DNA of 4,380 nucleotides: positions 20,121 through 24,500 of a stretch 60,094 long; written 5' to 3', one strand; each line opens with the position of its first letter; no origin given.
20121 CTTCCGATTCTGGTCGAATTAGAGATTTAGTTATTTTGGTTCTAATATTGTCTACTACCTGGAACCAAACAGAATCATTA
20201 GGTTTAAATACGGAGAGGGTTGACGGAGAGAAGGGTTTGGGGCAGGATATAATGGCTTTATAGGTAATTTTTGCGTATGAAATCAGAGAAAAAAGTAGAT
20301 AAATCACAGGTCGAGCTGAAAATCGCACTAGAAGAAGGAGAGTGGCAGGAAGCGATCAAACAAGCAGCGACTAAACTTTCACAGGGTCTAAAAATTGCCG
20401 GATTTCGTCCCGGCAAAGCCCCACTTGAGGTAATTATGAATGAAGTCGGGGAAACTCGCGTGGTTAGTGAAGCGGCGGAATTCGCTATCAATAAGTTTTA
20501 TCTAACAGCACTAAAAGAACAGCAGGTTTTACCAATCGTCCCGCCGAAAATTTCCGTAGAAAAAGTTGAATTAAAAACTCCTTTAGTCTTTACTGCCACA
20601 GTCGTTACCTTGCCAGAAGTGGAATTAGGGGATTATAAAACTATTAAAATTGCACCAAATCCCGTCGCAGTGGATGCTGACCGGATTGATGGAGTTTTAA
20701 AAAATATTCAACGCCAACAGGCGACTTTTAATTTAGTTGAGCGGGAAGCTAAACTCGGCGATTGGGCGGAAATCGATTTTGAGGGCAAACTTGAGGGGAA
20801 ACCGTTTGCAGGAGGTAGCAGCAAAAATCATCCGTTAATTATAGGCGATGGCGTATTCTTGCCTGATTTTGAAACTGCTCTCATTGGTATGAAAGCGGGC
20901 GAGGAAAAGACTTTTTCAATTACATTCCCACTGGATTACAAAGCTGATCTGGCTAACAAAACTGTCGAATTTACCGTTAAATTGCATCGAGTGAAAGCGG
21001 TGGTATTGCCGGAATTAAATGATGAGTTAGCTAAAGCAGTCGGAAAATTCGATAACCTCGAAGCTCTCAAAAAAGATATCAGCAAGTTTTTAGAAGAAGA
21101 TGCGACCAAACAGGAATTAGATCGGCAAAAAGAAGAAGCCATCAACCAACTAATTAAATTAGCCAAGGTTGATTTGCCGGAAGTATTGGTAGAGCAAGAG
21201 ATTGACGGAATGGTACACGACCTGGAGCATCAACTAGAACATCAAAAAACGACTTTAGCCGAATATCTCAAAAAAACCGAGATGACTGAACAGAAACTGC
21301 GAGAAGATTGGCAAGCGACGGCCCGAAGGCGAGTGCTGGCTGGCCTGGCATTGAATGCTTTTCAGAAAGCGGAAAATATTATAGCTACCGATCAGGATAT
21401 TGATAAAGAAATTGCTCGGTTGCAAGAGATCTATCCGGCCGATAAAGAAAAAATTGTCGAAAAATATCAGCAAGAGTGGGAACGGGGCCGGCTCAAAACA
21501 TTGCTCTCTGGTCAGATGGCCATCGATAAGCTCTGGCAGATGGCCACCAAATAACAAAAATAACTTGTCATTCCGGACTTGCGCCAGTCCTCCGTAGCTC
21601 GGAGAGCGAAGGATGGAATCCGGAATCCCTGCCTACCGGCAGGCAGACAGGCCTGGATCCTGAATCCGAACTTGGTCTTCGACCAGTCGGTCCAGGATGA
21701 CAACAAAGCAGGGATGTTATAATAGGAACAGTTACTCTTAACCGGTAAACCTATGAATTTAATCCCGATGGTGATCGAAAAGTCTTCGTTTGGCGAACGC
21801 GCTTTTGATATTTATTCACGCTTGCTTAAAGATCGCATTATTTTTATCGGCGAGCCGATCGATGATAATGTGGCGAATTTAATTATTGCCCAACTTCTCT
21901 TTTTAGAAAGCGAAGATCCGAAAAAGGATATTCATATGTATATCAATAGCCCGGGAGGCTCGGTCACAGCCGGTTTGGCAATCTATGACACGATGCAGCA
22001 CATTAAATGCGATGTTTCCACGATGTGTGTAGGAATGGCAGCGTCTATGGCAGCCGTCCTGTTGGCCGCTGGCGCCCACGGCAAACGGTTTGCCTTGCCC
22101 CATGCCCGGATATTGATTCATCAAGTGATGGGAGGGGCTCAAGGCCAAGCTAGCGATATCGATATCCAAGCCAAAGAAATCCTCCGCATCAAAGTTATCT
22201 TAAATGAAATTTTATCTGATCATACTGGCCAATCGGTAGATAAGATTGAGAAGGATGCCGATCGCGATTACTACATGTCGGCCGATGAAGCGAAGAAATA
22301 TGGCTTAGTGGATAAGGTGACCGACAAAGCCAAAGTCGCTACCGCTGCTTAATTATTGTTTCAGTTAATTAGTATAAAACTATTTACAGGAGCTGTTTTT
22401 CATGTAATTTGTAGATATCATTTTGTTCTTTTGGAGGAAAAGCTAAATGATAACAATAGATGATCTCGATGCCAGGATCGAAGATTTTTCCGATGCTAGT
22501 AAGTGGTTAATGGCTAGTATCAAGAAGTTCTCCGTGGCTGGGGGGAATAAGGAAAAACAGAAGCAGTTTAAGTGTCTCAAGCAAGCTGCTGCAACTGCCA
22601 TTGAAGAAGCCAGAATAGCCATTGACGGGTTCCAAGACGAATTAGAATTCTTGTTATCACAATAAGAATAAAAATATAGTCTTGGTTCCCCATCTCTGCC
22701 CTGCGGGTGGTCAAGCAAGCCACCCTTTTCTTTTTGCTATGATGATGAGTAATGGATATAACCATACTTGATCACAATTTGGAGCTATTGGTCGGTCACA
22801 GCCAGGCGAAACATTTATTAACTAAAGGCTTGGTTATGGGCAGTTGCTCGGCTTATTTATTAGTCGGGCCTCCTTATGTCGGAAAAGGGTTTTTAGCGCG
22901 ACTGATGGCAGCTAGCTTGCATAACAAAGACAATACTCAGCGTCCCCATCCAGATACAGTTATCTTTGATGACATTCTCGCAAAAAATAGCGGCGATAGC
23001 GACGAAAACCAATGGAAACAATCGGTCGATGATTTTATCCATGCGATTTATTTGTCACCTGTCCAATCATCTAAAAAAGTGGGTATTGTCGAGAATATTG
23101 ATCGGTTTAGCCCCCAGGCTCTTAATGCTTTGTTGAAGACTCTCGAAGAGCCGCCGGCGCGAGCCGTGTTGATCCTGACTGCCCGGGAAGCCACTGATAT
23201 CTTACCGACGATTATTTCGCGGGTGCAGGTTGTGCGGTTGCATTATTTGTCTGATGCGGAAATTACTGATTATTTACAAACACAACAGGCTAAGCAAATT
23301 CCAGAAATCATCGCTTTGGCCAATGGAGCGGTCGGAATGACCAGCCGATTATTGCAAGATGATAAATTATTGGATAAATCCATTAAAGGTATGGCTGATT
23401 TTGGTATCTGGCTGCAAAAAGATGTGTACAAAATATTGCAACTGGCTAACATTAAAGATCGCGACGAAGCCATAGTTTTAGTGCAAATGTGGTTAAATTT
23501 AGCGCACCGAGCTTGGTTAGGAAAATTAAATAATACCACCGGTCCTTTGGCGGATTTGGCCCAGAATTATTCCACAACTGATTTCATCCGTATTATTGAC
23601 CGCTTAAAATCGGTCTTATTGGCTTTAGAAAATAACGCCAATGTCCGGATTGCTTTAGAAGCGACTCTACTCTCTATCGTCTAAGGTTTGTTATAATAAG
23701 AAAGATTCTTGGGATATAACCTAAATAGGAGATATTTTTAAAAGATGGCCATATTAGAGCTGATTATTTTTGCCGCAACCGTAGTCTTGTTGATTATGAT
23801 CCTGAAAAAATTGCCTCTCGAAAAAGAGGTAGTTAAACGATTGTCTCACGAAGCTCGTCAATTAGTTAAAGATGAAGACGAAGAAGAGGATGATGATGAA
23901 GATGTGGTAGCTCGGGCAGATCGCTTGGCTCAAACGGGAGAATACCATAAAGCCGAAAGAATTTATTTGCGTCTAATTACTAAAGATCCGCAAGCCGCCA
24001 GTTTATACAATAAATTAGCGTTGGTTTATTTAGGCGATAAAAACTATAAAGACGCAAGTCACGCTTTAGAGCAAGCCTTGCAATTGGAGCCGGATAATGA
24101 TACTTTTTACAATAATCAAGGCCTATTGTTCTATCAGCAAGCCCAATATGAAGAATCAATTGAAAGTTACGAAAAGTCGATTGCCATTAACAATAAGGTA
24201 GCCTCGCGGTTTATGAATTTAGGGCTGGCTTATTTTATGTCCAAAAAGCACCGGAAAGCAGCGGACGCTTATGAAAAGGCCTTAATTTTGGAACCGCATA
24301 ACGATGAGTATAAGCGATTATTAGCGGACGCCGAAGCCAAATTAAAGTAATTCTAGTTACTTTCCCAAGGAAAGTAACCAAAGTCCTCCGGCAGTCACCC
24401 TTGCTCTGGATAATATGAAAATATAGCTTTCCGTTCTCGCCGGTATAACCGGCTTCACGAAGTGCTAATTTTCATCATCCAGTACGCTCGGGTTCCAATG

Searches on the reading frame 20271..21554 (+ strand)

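Call 89: search_protein_families(library=pfam, proteins=[window:20271-21554:+], max_evalue=0.00001)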
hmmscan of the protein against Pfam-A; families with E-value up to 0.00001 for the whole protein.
window:20271-21554:+ (427 aa): 3 families
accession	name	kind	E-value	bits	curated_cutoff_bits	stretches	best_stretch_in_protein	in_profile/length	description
PF05697.18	Trigger_N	-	1.3e-31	110.2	22.2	1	2-146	2-144/144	Bacterial trigger factor protein (TF)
PF05698.19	Trigger_C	-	1.4e-29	103.7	22.7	1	263-421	2-160/162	Bacterial trigger factor protein (TF) C-terminus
PF00254.34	FKBP_C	-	2.9e-14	53.6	21.1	1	158-239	3-94/94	FKBP-type peptidyl-prolyl cis-trans isomerase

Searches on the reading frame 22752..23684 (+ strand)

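Call 89: search_protein_families(library=pfam, proteins=[window:22752-23684:+], max_evalue=0.00001)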
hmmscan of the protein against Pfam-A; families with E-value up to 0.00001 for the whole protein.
window:22752-23684:+ (310 aa): 2 families
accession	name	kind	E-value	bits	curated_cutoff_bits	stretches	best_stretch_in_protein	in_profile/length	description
PF13177.12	DNA_pol3_delta2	-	1.1e-25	90.9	27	1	22-165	8-159/161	DNA polymerase III, delta subunit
PF00004.35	AAA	-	5.7e-06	27.2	21.2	0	35-161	1-126/131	ATPase family associated with various cellular activities (AAA)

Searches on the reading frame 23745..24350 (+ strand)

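Call 89: search_protein_families(library=pfam, proteins=[window:23745-24350:+], max_evalue=0.00001)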
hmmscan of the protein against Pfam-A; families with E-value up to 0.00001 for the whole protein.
window:23745-24350:+ (201 aa): 16 families
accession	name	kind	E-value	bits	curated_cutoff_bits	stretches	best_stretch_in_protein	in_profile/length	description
PF07719.23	TPR_2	-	7.5e-24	82.3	27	2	156-186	4-34/34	Tetratricopeptide repeat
PF00515.34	TPR_1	-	4.6e-21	74.1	27.8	1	156-186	4-34/34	Tetratricopeptide repeat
PF13414.12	TPR_11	-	1.1e-18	67.1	26.8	2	126-165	1-40/42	TPR repeat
PF13432.12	TPR_16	-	1.8e-15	57.5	32.7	1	90-148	2-60/65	Tetratricopeptide repeat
PF13181.12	TPR_8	-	9.4e-15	53.9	25.7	0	121-151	3-33/34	Tetratricopeptide repeat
PF13424.12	TPR_12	-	1.5e-14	54.4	30.1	2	121-180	5-72/77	Tetratricopeptide repeat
PF13428.12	TPR_14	-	5.3e-13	48.7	23.5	0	55-92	5-42/44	Tetratricopeptide repeat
PF13374.12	TPR_10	-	3.8e-09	36.7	27.5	0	85-114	2-31/42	Tetratricopeptide repeat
PF23914.1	TPR_CcmH_CycH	-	1.2e-08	35.4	42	0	63-120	99-156/158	Cytochrome c-type biogenesis protein H TPR domain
PF13371.12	TPR_9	-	1.2e-08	35.2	35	0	60-119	4-63/73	Tetratricopeptide repeat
PF13176.12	TPR_7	-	4.6e-08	33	27.9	0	63-83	11-33/36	Tetratricopeptide repeat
PF13431.12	TPR_17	-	6.5e-08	32.7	24.4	0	108-139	2-33/34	Tetratricopeptide repeat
PF24575.1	TPR_Slam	-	1.2e-07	32.6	35.2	0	56-106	52-102/104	Surface lipoprotein assembly modifier, N-terminal TPR repeats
PF14559.12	TPR_19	-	2.3e-07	31.5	25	0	96-143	2-49/68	Tetratricopeptide repeat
PF12895.13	ANAPC3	-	2.8e-07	31.2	27.2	0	65-144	3-81/82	Anaphase-promoting complex, cyclosome, subunit 3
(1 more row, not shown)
